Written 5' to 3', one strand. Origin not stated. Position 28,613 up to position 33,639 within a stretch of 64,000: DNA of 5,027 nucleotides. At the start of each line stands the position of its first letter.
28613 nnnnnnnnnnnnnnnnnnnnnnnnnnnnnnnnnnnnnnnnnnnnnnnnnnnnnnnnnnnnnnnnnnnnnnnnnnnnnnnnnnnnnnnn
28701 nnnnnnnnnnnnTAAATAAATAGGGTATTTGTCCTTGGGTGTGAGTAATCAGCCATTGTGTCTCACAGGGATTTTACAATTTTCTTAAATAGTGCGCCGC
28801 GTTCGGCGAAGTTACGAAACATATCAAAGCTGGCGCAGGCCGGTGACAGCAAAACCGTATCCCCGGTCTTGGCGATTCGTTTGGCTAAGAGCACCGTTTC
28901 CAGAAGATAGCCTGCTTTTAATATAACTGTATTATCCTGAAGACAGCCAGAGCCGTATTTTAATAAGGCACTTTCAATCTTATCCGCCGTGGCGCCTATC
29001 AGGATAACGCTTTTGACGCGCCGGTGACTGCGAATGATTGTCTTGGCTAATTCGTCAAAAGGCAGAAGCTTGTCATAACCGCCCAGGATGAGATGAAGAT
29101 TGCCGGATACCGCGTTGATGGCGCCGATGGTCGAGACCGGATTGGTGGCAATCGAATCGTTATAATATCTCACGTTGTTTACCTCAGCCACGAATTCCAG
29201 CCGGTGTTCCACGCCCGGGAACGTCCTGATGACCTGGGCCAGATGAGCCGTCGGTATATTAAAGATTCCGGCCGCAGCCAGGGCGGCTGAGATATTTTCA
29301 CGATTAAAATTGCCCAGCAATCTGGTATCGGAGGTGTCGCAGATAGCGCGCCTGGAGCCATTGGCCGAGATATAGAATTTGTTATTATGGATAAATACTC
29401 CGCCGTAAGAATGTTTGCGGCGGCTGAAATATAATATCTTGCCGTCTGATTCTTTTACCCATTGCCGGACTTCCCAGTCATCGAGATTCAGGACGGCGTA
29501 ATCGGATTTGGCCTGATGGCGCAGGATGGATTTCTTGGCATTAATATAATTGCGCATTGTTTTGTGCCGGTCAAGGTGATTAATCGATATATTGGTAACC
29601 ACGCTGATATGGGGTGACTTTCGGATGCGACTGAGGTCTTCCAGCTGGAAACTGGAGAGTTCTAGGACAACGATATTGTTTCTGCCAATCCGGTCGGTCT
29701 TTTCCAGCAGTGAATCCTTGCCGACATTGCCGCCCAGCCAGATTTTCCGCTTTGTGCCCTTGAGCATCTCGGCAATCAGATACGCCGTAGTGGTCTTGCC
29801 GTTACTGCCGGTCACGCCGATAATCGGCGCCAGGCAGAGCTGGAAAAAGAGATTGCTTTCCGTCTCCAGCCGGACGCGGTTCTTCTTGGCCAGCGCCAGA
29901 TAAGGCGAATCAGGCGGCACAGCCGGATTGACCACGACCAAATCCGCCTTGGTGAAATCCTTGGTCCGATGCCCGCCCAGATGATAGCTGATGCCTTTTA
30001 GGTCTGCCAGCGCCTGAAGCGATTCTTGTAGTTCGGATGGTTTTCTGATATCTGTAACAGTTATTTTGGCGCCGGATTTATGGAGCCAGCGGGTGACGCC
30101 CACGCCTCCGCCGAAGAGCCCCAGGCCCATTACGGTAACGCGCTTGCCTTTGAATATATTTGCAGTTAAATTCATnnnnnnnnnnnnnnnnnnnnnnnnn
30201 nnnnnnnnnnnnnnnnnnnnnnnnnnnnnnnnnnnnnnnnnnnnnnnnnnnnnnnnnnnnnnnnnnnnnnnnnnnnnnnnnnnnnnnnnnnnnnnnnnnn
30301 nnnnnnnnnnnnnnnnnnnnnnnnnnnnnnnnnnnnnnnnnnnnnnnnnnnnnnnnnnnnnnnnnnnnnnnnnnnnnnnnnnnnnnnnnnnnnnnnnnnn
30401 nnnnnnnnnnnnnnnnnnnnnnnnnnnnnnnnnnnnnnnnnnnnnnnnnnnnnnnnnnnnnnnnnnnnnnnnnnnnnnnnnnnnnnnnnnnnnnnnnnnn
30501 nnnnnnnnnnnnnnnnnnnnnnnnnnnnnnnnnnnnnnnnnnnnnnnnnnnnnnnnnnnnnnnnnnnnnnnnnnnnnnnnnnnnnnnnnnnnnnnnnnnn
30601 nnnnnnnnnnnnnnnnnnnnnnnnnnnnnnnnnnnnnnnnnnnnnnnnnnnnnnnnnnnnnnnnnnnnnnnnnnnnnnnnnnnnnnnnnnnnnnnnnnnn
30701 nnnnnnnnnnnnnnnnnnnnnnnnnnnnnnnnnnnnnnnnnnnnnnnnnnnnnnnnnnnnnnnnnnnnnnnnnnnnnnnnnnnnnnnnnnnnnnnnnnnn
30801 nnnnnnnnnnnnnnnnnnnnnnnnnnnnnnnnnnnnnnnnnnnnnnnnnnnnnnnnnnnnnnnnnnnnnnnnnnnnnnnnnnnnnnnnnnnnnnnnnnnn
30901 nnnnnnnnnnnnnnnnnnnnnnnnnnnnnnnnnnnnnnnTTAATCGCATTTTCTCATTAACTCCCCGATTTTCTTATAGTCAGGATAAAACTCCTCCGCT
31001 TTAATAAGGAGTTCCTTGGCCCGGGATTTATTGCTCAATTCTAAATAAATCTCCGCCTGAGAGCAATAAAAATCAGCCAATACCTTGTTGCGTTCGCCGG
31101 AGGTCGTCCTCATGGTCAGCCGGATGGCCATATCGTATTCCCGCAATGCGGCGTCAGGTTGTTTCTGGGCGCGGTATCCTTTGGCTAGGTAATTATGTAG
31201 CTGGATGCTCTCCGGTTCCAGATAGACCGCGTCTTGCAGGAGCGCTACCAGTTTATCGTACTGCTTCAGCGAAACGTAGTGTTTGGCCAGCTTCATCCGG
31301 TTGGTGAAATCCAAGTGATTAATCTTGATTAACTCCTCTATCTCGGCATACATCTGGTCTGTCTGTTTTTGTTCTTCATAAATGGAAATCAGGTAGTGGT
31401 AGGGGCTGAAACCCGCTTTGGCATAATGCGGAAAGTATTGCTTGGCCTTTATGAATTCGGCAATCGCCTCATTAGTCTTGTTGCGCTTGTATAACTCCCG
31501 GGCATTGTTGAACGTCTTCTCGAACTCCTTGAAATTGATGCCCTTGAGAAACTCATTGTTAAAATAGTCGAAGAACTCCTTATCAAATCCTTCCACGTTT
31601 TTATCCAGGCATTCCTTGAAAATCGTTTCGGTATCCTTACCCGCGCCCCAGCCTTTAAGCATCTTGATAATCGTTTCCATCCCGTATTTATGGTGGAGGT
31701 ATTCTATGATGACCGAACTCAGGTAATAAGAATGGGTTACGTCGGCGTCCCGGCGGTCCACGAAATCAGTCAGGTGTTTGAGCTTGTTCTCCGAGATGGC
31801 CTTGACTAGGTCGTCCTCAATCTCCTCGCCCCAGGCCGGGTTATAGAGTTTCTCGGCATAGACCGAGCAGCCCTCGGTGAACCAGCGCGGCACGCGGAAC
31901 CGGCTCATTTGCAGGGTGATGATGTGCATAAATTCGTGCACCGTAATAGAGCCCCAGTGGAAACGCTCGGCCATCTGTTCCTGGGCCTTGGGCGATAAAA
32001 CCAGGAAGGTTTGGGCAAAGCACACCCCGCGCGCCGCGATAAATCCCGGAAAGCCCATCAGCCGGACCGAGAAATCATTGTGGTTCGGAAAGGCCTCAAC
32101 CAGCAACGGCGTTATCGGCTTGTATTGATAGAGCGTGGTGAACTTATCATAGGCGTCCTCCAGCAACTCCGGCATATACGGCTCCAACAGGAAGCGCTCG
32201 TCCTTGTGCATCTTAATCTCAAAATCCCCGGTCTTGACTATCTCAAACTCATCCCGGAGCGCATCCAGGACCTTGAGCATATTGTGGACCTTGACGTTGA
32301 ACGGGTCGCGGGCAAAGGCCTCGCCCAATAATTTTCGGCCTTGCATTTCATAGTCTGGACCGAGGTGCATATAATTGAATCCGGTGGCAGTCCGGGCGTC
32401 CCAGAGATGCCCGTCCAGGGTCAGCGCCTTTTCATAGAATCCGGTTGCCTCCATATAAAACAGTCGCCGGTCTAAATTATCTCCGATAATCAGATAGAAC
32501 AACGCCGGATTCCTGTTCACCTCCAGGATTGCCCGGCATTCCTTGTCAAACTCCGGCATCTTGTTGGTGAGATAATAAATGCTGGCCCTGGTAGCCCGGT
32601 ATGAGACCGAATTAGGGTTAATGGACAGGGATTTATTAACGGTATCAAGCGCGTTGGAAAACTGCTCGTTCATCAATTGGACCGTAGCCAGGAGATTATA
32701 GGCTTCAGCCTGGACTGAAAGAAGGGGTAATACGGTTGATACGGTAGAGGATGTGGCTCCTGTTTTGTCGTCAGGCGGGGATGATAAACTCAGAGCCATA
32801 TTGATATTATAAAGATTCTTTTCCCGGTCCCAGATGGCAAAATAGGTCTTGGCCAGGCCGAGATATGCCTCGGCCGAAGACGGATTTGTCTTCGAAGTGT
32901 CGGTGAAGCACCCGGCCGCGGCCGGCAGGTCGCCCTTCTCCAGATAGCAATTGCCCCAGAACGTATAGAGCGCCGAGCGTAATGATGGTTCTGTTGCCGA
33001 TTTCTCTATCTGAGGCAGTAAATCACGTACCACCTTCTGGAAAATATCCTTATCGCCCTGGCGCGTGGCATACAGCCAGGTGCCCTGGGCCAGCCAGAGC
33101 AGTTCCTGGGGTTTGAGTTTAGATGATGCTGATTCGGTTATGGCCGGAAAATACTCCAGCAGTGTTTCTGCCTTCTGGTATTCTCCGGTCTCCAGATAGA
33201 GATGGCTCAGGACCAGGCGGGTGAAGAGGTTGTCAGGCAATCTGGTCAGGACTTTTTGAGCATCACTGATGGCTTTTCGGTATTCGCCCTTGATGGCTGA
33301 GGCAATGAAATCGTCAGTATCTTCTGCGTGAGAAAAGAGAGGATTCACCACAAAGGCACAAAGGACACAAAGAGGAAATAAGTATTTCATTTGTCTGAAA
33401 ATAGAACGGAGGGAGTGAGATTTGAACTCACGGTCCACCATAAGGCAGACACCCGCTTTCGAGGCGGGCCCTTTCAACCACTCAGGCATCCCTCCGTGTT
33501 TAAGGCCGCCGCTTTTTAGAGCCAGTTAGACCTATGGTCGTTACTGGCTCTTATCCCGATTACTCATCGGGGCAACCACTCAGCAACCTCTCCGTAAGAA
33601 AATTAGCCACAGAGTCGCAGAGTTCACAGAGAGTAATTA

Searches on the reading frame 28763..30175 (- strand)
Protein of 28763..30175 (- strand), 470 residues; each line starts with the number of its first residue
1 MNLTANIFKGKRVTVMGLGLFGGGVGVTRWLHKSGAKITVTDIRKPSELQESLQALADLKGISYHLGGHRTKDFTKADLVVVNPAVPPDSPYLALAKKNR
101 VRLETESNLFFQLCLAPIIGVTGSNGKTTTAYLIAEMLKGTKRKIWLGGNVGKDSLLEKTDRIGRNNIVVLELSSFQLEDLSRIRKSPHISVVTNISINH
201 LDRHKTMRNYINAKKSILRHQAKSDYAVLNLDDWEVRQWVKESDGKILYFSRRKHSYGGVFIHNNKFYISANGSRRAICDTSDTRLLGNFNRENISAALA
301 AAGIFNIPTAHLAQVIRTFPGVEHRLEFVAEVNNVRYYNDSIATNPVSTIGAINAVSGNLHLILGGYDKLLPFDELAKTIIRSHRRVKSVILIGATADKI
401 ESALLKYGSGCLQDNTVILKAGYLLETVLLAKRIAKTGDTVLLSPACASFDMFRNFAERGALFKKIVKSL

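Call 90: search_protein_families(library=pfam, proteins=[window:28763-30175:-], max_evalue=0.00001)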
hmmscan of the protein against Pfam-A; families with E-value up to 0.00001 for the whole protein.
window:28763-30175:- (470 aa): 3 families
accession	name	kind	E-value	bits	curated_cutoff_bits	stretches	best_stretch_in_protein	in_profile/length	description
PF08245.18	Mur_ligase_M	-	6e-36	124.7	24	1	121-302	1-200/200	Mur ligase middle domain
PF21799.2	MurD-like_N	-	4.4e-12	46.6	27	1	11-101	1-84/88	Mur ligase MurD-like, N-terminal domain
PF02875.26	Mur_ligase_C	-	1.2e-08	36.3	28.4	1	324-447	1-127/127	Mur ligase, glutamate ligase domain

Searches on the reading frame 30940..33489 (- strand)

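Call 9: search_protein_families(library=pfam, proteins=[window:30940-33489:-])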
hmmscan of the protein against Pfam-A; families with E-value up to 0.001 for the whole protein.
window:30940-33489:- (849 aa): 14 families
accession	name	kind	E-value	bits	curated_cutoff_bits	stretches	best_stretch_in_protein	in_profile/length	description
PF14559.12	TPR_19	-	1.5e-16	60.9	25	1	68-112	5-49/68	Tetratricopeptide repeat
PF07719.23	TPR_2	-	8.1e-16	57.2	27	0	764-791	3-30/34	Tetratricopeptide repeat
PF13428.12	TPR_14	-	1e-12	47.8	23.5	0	174-214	3-43/44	Tetratricopeptide repeat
PF00515.34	TPR_1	-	4.3e-12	45.8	27.8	0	261-293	1-33/34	Tetratricopeptide repeat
PF13424.12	TPR_12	-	8.2e-11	42.4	30.1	0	763-836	4-76/77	Tetratricopeptide repeat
PF13485.12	Peptidase_MA_2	-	5.6e-10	39.8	32.4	1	508-640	61-196/201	Peptidase MA superfamily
PF13432.12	TPR_16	-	5.9e-10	39.9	32.7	0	182-217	7-42/65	Tetratricopeptide repeat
PF13431.12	TPR_17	-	4.6e-09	36.3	24.4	0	78-108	3-33/34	Tetratricopeptide repeat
PF12895.13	ANAPC3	-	1.3e-08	35.4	27.2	0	261-310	23-71/82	Anaphase-promoting complex, cyclosome, subunit 3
PF13414.12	TPR_11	-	4.7e-06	26.6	26.8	0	179-218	1-40/42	TPR repeat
PF13176.12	TPR_7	-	3.7e-05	23.9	27.9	0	94-112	5-23/36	Tetratricopeptide repeat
PF23914.1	TPR_CcmH_CycH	-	0.00024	21.4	42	0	261-308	50-97/158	Cytochrome c-type biogenesis protein H TPR domain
PF13371.12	TPR_9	-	0.00043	20.7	35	0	274-309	8-43/73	Tetratricopeptide repeat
PF13181.12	TPR_8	-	0.00056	20.3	25.7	0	805-837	1-33/34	Tetratricopeptide repeat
